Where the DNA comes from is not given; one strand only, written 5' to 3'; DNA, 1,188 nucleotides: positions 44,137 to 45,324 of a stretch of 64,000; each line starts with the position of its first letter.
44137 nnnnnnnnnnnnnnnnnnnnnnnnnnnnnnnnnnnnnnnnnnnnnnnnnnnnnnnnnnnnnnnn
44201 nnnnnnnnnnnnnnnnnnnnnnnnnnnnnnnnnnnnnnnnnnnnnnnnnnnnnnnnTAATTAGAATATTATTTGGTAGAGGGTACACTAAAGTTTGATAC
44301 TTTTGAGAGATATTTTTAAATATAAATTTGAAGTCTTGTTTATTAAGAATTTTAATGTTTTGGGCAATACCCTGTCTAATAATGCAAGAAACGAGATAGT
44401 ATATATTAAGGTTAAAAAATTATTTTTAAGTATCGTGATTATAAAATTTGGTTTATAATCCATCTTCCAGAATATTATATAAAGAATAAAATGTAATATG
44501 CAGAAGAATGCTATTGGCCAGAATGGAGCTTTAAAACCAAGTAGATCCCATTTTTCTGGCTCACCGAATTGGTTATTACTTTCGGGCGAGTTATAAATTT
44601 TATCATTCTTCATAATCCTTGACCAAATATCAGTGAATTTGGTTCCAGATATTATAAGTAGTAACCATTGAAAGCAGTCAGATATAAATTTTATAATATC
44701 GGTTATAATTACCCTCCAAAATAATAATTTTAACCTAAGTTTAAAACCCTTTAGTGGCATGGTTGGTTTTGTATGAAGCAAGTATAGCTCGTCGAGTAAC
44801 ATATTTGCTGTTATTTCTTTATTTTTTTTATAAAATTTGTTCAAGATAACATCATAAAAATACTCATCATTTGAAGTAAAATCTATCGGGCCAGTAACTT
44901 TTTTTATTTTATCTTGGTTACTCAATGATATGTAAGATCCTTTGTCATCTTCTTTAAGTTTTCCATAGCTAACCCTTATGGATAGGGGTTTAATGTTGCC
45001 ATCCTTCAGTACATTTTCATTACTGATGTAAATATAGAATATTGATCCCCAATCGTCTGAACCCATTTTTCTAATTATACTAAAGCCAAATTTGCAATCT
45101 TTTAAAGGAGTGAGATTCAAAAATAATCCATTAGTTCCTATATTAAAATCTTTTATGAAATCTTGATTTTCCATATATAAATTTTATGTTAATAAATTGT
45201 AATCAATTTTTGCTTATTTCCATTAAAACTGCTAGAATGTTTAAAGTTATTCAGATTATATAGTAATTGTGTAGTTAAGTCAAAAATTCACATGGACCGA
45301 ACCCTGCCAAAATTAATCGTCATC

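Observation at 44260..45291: Very AT-rich membrane-protein gene inserted antisense between the functionally linked tRNA-modification genes miaB and miaA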

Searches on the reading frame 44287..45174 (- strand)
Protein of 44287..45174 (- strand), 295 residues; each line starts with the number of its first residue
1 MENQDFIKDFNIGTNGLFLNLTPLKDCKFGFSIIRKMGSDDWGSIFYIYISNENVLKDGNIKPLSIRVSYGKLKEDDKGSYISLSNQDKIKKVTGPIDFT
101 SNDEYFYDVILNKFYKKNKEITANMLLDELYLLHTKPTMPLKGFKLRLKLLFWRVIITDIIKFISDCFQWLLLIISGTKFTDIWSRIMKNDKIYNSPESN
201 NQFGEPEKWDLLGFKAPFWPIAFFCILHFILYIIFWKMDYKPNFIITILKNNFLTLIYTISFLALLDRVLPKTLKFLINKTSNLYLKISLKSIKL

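Call 4: search_protein_families(library=pfam, proteins=[window:44287-45174:-], max_evalue=0.1)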
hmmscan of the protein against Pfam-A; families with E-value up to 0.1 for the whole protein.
window:44287-45174:- (295 aa): 0 families

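Call 5: search_protein_families(library=padloc, proteins=[window:44287-45174:-], max_evalue=1)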
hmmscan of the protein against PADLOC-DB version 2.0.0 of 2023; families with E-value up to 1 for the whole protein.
window:44287-45174:- (295 aa): 0 families

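Call 6: search_protein_families(library=phrogs, proteins=[window:44287-45174:-], max_evalue=1)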
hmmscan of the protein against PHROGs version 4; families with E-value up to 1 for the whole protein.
window:44287-45174:- (295 aa): 1 family
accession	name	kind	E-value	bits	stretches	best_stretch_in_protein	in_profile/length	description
phrog_3644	-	unknown function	0.011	17.1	0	179-204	2-27/103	-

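Call 7: search_protein_families(library=ncbifam, proteins=[window:44287-45174:-], max_evalue=0.1)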
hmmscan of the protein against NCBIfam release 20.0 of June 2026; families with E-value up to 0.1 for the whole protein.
window:44287-45174:- (295 aa): 0 families
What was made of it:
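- Checked: One correction: 'no recognisable family' is true only of curated libraries (Pfam, NCBIfam, PADLOC, PHROGs; calls 4-7).
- The protein has no catalytic or defence-type domain (calls 4-7).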

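Call 8: find_homologous_proteins(query=window:44287-45174:-, max_evalue=0.01)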
Query window:44287-45174:- (295 aa): 5 proteins with E <= 0.01 among 1265 candidates.
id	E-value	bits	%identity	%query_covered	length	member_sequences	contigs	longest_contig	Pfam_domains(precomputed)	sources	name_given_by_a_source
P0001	2.0e-192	656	100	100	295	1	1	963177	-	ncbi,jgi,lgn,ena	ncbi:MAG: hypothetical protein WC526_01230 [Patescibacteria group bacterium]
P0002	9.6e-96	339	55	100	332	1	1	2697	-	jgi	-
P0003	3.1e-94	334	54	100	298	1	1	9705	-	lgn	-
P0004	8.8e-93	329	53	100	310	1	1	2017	-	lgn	-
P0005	3.0e-18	84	28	93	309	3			-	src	-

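Call 9: find_encoding_contigs(protein=P0003, flank=10000, max_places=5)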
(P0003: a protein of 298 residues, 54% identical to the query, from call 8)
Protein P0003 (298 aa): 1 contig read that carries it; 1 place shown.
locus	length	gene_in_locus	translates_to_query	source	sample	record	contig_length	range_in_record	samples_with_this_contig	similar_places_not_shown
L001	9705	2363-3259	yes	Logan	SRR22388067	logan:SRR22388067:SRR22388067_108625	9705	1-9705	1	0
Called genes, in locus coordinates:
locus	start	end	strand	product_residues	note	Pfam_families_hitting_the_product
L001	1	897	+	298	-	?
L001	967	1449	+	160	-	PF23477:zf_Tbcl_2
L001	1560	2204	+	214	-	PF01936:NYN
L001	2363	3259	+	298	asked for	-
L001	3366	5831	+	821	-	-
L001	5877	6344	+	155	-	-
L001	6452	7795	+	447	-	-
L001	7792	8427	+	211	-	PF09335:VTT_dom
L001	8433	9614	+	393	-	PF20706:GT4-conflict (faint), PF13439:Glyco_transf_4, PF13579:Glyco_trans_4_4, PF00534:Glycos_transf_1, PF13692:Glyco_trans_1_4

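Call 10: find_encoding_contigs(protein=P0002, flank=10000, max_places=5)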
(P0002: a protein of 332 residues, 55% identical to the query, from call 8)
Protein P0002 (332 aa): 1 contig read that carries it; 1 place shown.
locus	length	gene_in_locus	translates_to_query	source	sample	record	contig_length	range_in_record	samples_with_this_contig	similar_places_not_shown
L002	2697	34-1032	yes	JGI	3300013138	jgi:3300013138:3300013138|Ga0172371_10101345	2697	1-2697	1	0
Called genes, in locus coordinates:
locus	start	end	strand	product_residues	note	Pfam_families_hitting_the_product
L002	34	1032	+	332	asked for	-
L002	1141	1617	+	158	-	-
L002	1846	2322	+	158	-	-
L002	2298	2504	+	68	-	-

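Call 11: find_encoding_contigs(protein=P0004, flank=10000, max_places=5)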
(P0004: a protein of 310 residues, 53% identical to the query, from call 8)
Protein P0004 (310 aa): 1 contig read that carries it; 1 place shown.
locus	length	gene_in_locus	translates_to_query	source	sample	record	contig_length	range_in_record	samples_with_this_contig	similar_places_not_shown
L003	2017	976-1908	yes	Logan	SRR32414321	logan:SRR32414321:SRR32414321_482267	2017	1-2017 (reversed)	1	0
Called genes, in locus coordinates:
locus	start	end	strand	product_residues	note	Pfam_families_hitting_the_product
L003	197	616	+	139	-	-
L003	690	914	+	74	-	-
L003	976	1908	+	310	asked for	-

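Call 12: find_encoding_contigs(protein=P0005, flank=10000, max_places=5)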
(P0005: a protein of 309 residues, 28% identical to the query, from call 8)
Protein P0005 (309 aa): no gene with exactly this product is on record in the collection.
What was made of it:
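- Tried and rejected: It could not be located on any contig (call 12).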

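Call 16: search_solved_structures(query=A1, max_evalue=10)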
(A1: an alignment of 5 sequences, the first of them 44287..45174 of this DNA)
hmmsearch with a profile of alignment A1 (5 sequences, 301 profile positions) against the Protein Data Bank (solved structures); distinct sequences matched with E-value up to 10: 0.

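Call 20: predict_structure(alignment_id=A1)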
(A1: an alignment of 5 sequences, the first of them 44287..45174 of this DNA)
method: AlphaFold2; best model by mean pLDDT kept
length: 295 residues; sequences in the alignment: 5
mean_pLDDT: 54.1   pTM: 0.38
mean pLDDT of the five models: 54.1, 52.2, 51.9, 47.4, 47.1
residues with pLDDT >= 90: 0; 70-90: 52; 50-70: 110; < 50: 133
segments of 3 or more residues with pLDDT < 50: 1-7, 9-15, 85-101, 136-146, 171-218, 240-259, 261-271, 288-295
pLDDT, mean of each block of 10 residues (from residue 1): 48 47 62 66 73 75 76 63 44 34 72 82 74 50 48 60 56 45 43 32 37 42 55 55 45 45 43 53 51 40
secondary structure, 60 per line:
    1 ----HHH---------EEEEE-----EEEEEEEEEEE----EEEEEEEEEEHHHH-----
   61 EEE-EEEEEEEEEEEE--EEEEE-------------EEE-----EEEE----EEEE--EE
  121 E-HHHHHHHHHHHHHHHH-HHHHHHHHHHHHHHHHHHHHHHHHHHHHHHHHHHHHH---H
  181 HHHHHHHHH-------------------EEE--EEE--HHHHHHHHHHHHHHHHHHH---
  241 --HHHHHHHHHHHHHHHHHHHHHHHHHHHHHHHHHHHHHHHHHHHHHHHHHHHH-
elements in order: E17-21 E27-37 E42-51 H52-55 E61-63 E65-76 E79-83 E97-99 E105-108 E113-116 E119-121 H123-138 H140-176 H180-189 E209-211 E214-216 H219-237 H243-294
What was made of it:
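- Tried and rejected: With only 5 sequences it was poor (pLDDT 54, call 20).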

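Call 21: search_protein_families(library=pfam, proteins=[L001:1560-2204:+, L001:3366-5831:+, L001:5877-6344:+, L001:6452-7795:+, L002:1141-1617:+, L002:1846-2322:+, L003:197-616:+, L003:690-914:+], max_evalue=0.01)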
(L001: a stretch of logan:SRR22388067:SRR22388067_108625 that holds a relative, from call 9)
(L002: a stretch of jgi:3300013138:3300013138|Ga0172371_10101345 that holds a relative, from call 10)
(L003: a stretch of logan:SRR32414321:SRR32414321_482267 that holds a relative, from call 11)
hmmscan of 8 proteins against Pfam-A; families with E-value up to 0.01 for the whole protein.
L001:1560-2204:+ (214 aa): 1 family
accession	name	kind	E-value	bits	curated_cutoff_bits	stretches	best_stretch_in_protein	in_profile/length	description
PF01936.24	NYN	-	1.8e-17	64.6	24.2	1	21-196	2-143/145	NYN domain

L001:3366-5831:+ (821 aa): 0 families

L001:5877-6344:+ (155 aa): 0 families

L001:6452-7795:+ (447 aa): 5 families
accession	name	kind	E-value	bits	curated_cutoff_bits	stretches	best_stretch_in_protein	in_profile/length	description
PF13406.11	SLT_2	-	0.0004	20.1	24.3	0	350-406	151-205/292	Transglycosylase SLT domain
PF12795.12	MscS_porin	-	0.0015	18.6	34.4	0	171-258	51-133/238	Mechanosensitive ion channel porin domain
PF13870.11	CCDC113_CCDC96_CC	-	0.0029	17.8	31.6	1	38-133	90-176/177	CCDC113/CCDC96, coiled-coil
PF05911.16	FPP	-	0.0033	16.2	40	1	35-124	716-812/871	Filament-like plant protein, long coiled-coil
PF05266.19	DUF724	-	0.0037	17.6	38.4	1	37-96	121-180/188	Protein of unknown function (DUF724)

L002:1141-1617:+ (158 aa): 0 families

L002:1846-2322:+ (158 aa): 0 families

L003:197-616:+ (139 aa): 0 families

L003:690-914:+ (74 aa): 0 families

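Call 22: search_protein_families(library=padloc, proteins=[L001:1560-2204:+, L001:3366-5831:+, L001:5877-6344:+, L002:1141-1617:+, L002:1846-2322:+, L003:197-616:+, L003:690-914:+], max_evalue=0.01)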
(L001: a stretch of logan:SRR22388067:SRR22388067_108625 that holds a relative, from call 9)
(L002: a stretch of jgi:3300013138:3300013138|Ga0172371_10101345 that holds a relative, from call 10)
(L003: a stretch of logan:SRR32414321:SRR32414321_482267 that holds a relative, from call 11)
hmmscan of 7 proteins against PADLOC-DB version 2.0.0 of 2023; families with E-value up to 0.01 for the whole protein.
L001:1560-2204:+ (214 aa): 2 families
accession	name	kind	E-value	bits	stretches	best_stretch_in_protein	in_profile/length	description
PDLC01154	NYN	-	1.2e-11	42.5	1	134-201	232-299/310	"LabA-like protein, NYN family nuclease"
PDLC04163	HEC-09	-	1.2e-05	23.1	1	133-194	106-171/203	-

L001:3366-5831:+ (821 aa): 0 families

L001:5877-6344:+ (155 aa): 0 families

L002:1141-1617:+ (158 aa): 0 families

L002:1846-2322:+ (158 aa): 0 families

L003:197-616:+ (139 aa): 0 families

L003:690-914:+ (74 aa): 0 families

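Call 25: find_related_loci(query=A1, collection=viral_contigs, flank=8000)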
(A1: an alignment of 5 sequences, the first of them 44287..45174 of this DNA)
Query A1 (295 aa) in viral_contigs; peptide patterns used: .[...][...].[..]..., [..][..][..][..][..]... (x = any residue, [..] = any of these).
295 stretches matched a pattern, but none encodes a relative of the query by tblastn (E <= 1e-3).
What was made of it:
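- On Phage-derived gene (moron or prophage remnant): IMG/VR: none (call 25).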

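Call 33: search_protein_representatives(alignment_id=A1)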
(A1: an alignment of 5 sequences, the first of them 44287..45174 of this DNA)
Query: 5 sequences, 301 profile positions. Proteins with E-value up to 0.001 (for the whole library): 423; up to 1e-10: 306; up to 1e-30: 138. The best 150 are listed.
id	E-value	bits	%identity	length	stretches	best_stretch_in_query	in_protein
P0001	4.8e-145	498.8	-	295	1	7-301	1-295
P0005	7.1e-109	380.0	-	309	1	3-301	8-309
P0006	8.3e-76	271.4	-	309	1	11-301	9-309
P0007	2.6e-70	253.4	-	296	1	22-300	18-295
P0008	4.4e-69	249.4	-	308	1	10-301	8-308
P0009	3.2e-68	246.6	-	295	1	9-301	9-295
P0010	6.9e-68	245.4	-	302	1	7-300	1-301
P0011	1.1e-66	241.5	-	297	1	8-301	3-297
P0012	2.0e-65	237.4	-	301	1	7-301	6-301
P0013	3.1e-65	236.7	-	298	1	7-301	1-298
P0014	2.3e-63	230.6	-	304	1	9-301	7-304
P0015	4.0e-63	229.8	-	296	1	10-301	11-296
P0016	1.4e-60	221.5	-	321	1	11-301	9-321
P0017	1.5e-60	221.4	-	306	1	11-301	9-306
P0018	3.6e-60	220.1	-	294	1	9-299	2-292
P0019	6.4e-60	219.3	-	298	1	35-301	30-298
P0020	1.2e-59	218.4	-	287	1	10-301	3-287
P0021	1.9e-59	217.7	-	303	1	11-301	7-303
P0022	2.4e-59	217.4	-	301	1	8-301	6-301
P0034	9.9e-56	205.5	-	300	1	7-301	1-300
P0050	1.1e-51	192.2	-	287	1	14-300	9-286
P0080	1.7e-45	171.9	-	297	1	14-301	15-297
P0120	4.4e-36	141.0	-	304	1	33-301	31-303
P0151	1.0e-26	110.2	-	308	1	10-300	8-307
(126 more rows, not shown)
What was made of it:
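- Checked: There is a large uncharacterised family of 423 clusters (call 33).
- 423, 306 and 138 clusters at E <= 1e-3, 1e-10 and 1e-30 (call 33).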

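Call 35: find_homologous_proteins(query=A2, max_evalue=0.00001)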
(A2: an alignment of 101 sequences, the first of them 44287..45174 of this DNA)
Query A2 (101 sequences) (295 aa, profile of the alignment): 8 proteins with E <= 0.00001 among 5599 candidates.
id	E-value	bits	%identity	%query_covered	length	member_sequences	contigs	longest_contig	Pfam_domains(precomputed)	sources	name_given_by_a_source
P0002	9.0e-94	332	55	100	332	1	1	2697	-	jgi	-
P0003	5.7e-93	330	54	100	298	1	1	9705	-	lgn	-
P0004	4.3e-92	327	53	100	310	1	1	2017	-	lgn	-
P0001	1.0e-91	326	100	100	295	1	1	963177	-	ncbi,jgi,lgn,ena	ncbi:MAG: hypothetical protein WC526_01230 [Patescibacteria group bacterium]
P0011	3.1e-84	301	43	100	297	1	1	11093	-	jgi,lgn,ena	-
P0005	9.3e-80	286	28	93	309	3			-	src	-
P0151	2.4e-75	272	26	84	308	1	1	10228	-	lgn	-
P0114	3.8e-29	120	62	44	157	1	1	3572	-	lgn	-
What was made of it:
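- Tried and rejected: It returned only 8 proteins (call 35).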

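Call 36: search_solved_structures(query=A2, max_evalue=10, show_alignments=2)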
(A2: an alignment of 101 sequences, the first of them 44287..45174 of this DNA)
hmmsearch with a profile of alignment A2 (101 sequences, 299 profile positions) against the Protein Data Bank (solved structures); distinct sequences matched with E-value up to 10: 0.
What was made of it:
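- On Curated protein families (Pfam-A, NCBIfam) and solved structures: PDB sequence profiles: 0 at E <= 10 (calls 16, 36).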

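Call 37: search_protein_families(library=pfam, alignment_id=A2, max_evalue=0.01)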
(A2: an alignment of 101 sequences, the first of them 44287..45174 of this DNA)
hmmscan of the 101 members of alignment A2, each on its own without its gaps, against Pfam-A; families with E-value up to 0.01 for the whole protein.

A. member 1, window:44287-45174:- (295 aa): 0 families

B. families by the number of members that match (of 101 scanned): 0 families

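Call 39: find_encoding_contigs(protein=P0011, flank=10000, max_places=4)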
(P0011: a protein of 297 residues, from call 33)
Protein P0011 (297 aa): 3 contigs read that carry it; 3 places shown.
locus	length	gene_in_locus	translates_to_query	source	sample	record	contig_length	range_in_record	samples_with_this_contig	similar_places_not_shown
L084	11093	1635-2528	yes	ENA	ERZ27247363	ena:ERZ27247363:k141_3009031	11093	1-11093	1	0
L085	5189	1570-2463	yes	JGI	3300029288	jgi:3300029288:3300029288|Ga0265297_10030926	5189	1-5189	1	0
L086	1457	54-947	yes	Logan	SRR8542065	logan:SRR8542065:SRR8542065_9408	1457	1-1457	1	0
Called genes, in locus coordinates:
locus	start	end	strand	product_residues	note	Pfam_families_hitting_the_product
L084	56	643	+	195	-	PF01966:HD (weak)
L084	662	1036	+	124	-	-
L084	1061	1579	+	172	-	PF28549:NDPSase_N, PF00293:NUDIX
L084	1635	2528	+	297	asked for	-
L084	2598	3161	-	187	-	PF08207:EFP_N, PF01132:EFP, PF09285:Elong-fact-P_C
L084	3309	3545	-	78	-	PF01084:Ribosomal_S18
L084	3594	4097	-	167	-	PF00436:SSB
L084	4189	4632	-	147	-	PF01250:Ribosomal_S6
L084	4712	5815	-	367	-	PF01926:MMR_HSR1, PF02421:FeoB_N, PF06071:YchF-GTPase_C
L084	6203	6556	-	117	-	PF13083:KH_KhpA-B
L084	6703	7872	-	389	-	PF00078:RVT_1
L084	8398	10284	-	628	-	PF12229:PG_binding_4 (faint), PF04294:VanW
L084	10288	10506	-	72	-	PF11213:DUF3006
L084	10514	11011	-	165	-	PF00011:HSP20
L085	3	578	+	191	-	?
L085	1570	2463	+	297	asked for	-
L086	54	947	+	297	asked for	-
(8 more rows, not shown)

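Call 40: find_encoding_contigs(protein=P0151, flank=10000, max_places=4)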
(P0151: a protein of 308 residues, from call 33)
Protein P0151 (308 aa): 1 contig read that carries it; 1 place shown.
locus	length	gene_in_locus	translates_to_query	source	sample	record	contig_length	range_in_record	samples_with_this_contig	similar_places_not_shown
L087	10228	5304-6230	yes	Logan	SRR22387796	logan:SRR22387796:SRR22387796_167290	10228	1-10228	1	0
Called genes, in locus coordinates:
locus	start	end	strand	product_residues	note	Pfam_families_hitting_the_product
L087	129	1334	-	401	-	PF00089:Trypsin, PF13365:Trypsin_2, PF13180:PDZ_2, PF17820:PDZ_6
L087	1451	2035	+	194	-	PF01812:5-FTHF_cyc-lig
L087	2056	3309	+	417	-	PF00464:SHMT, PF00155:Aminotran_1_2, PF01212:Beta_elim_lyase (weak)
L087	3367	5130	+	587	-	PF03235:GmrSD_N, PF07510:GmrSD_C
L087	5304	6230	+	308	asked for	-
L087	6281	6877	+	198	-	-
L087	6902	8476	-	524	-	PF00672:HAMP, PF07228:SpoIIE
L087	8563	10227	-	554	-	?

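Call 43: find_related_loci(query=A1, collection=metagenome_contigs, flank=8000)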
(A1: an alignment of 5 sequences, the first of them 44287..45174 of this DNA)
Query A1 (295 aa) in metagenome_contigs; peptide patterns used: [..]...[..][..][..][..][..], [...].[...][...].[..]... (x = any residue, [..] = any of these).
380 stretches matched a pattern; 6 encode a relative of the query (tblastn E <= 1e-3); 6 distinct loci.
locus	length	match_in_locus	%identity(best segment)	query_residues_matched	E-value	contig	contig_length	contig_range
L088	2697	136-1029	55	1-295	8e-107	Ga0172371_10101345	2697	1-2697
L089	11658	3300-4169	37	2-289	1e-52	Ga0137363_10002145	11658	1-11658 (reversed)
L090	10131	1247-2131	37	5-295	1e-42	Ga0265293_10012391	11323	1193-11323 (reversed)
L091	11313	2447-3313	33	2-295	1e-32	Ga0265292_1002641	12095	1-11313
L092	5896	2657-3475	28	1-275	2e-24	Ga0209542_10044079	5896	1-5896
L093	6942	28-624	29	93-275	6e-22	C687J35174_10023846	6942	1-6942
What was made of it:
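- Tried and rejected: The scan with A1 gave only 6 loci (call 43).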

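Call 45: search_protein_families(library=pfam, proteins=[L091:3319-5484:+, L091:5527-5844:+, L091:5847-6575:+, L091:6656-9328:+, L090:589-1248:+, L090:2411-3394:+, L090:3396-4505:+, L092:2099-2602:+, L092:4058-4615:+, L089:4266-4910:+], max_evalue=0.001)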
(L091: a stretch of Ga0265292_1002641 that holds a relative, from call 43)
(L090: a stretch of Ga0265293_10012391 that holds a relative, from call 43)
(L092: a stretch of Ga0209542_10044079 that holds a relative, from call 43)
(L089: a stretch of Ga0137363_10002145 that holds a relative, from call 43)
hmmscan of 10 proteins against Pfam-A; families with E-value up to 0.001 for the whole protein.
L091:3319-5484:+ (721 aa): 1 family
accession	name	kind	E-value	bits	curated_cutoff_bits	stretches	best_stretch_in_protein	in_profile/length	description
PF01555.25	N6_N4_Mtase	-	1.6e-45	156.2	26.7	1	118-386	2-213/221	DNA methylase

L091:5527-5844:+ (105 aa): 1 family
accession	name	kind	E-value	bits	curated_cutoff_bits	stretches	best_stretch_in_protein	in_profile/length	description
PF21784.3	Bflower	-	2.2e-05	25.3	25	1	5-91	18-108/116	4-fold beta flower protein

L091:5847-6575:+ (242 aa): 1 family
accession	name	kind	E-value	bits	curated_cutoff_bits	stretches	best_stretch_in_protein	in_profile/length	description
PF18735.6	HEPN_RiboL-PSP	-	4.8e-07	30.3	28.4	1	38-231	7-187/191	RiboL-PSP-HEPN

L091:6656-9328:+ (890 aa): 5 families
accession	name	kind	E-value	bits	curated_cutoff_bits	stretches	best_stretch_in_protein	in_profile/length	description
PF04851.21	ResIII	-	6.3e-17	62.4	22.5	1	93-334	8-163/164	Type III restriction enzyme, res subunit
PF08722.17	Tn7_TnsA-like_N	-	2.7e-06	28.3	26.5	1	787-853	2-74/85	TnsA-like endonuclease N terminal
PF19778.5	RE_endonuc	-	9.2e-06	25.9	23.4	1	762-856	1-93/108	Endonuclease domain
PF18766.7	SWI2_SNF2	-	0.00055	20.1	26.7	0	141-385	26-208/221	SWI2/SNF2 ATPase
PF00270.35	DEAD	-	0.00085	19.5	26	0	136-197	17-72/167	DEAD/DEAH box helicase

L090:589-1248:+ (219 aa): 0 families

L090:2411-3394:+ (327 aa): 1 family
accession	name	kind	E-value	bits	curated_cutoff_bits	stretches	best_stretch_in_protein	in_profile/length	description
PF13651.11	EcoRI_methylase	-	1.1e-125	420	26.4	1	8-307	1-326/345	Adenine-specific methyltransferase EcoRI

L090:3396-4505:+ (369 aa): 3 families
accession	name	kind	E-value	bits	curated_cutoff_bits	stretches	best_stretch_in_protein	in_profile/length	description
PF03235.19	GmrSD_N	-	3.3e-18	67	33.2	1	33-154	12-198/199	GmrSD restriction endonuclease, N-terminal domain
PF01844.29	HNH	-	8.2e-08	32.7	21.4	1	318-366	1-44/47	HNH endonuclease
PF14279.12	HNH_5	-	1.6e-05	25.2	27.5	1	318-363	1-40/56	HNH endonuclease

L092:2099-2602:+ (167 aa): 0 families

L092:4058-4615:+ (185 aa): 0 families

L089:4266-4910:+ (214 aa): 1 family
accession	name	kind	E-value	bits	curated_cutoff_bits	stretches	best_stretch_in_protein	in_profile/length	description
PF23477.1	zf_Tbcl_2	-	1.2e-16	60.5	27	1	63-98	2-37/37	Probable treble clef zinc finger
